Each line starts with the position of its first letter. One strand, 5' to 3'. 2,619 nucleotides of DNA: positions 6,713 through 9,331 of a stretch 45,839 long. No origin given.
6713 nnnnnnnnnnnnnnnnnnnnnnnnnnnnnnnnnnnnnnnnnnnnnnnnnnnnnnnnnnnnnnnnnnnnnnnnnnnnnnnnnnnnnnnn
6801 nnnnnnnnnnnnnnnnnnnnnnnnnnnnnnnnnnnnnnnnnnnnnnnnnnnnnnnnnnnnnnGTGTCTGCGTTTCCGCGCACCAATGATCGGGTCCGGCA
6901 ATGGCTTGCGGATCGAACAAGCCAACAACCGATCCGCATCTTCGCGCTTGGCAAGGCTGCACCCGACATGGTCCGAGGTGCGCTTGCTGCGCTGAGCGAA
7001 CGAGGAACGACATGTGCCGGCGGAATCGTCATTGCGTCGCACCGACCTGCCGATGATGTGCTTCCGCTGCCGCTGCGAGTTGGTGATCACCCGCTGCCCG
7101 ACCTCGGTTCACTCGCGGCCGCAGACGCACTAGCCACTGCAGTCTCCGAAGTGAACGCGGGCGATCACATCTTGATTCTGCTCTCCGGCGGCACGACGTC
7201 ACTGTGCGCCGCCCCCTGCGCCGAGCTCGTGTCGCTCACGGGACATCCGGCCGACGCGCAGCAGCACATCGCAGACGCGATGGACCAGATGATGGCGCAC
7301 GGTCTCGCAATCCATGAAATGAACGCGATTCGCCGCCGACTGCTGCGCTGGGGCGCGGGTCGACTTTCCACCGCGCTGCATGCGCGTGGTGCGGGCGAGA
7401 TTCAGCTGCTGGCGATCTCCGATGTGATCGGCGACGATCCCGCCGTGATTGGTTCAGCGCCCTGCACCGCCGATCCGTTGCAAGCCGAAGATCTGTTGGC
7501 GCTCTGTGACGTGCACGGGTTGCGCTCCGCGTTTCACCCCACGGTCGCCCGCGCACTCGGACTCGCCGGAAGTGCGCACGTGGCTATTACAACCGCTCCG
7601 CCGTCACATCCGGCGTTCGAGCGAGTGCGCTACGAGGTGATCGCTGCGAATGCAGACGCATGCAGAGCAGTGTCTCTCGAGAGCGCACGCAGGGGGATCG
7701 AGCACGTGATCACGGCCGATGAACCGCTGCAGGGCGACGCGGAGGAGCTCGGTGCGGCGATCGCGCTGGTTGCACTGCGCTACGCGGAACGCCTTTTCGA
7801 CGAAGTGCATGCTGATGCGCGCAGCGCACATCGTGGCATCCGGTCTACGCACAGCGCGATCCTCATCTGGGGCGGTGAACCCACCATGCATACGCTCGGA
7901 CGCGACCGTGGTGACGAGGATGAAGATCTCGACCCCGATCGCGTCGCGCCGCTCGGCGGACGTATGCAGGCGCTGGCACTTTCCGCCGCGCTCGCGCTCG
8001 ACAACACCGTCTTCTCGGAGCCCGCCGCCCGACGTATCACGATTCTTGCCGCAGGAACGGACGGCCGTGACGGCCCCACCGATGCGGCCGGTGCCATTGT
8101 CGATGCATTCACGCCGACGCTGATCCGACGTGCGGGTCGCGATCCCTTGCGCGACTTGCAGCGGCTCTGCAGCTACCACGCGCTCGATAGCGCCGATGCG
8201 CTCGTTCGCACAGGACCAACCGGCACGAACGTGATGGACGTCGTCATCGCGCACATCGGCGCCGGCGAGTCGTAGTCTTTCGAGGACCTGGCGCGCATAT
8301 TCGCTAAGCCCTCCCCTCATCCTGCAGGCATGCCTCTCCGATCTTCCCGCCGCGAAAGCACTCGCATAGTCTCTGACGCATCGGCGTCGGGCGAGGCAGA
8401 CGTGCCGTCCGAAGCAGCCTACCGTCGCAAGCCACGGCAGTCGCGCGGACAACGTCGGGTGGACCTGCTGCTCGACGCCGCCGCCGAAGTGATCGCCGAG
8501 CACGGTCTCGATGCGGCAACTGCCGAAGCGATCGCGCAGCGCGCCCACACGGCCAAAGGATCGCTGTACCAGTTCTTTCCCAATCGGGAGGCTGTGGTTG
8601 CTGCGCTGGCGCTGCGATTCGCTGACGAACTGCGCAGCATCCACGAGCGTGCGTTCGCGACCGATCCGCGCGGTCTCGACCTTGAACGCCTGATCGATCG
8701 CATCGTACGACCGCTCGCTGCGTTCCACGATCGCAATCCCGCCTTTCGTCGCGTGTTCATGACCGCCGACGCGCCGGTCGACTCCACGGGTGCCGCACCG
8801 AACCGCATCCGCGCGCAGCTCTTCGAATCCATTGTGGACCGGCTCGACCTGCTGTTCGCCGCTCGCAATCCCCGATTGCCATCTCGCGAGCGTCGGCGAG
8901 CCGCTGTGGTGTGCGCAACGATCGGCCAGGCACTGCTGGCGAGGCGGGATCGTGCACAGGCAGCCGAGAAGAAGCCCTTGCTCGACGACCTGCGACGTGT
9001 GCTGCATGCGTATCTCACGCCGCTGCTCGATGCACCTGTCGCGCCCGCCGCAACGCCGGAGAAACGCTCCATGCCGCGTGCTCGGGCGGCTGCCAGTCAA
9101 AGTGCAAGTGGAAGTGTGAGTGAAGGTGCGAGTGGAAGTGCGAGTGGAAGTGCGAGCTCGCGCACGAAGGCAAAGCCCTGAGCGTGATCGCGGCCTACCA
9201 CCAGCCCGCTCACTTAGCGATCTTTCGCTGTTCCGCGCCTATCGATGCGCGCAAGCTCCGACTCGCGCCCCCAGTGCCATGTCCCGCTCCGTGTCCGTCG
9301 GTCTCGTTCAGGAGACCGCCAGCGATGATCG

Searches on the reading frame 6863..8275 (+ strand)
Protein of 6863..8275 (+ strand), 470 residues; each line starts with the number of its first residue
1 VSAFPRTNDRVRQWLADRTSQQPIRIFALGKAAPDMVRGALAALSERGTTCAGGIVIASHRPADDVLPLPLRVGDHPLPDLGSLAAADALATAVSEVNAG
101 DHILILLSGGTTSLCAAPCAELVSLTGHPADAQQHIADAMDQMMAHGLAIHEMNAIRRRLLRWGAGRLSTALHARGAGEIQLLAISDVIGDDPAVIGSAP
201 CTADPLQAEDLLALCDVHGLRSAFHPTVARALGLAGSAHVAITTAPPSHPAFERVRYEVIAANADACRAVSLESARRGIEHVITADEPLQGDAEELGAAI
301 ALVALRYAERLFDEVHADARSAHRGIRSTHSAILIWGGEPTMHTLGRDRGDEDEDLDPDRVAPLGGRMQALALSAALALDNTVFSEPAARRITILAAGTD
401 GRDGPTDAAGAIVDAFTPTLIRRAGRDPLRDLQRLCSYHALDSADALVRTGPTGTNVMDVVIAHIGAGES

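Call 88: search_protein_families(library=pfam, proteins=[window:6863-8275:+], max_evalue=0.0001)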
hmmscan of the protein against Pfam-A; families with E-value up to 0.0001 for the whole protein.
window:6863-8275:+ (470 aa): 2 families
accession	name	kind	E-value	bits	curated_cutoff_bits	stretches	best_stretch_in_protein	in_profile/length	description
PF13660.11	DUF4147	-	2.4e-39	135.6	23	1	14-232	33-233/234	Domain of unknown function (DUF4147)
PF05161.18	MOFRL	-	1.6e-24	86.6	28.3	1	333-459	2-106/106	MOFRL family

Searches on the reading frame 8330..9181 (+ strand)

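Call 89: search_protein_families(library=pfam, proteins=[window:8330-9181:+], max_evalue=0.0001)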
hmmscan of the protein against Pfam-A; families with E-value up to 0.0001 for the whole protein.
window:8330-9181:+ (283 aa): 3 families
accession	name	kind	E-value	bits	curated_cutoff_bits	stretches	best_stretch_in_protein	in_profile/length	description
PF17918.6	TetR_C_15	-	9.3e-16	58.9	26.8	1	117-229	1-108/108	Tetracyclin repressor-like, C-terminal domain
PF00440.29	TetR_N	-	1e-14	54.4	24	1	47-93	1-47/47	Bacterial regulatory proteins, tetR family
PF17928.6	TetR_C_22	-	9e-08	32.9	26.4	1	117-231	2-111/113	Tetracyclin repressor-like, C-terminal domain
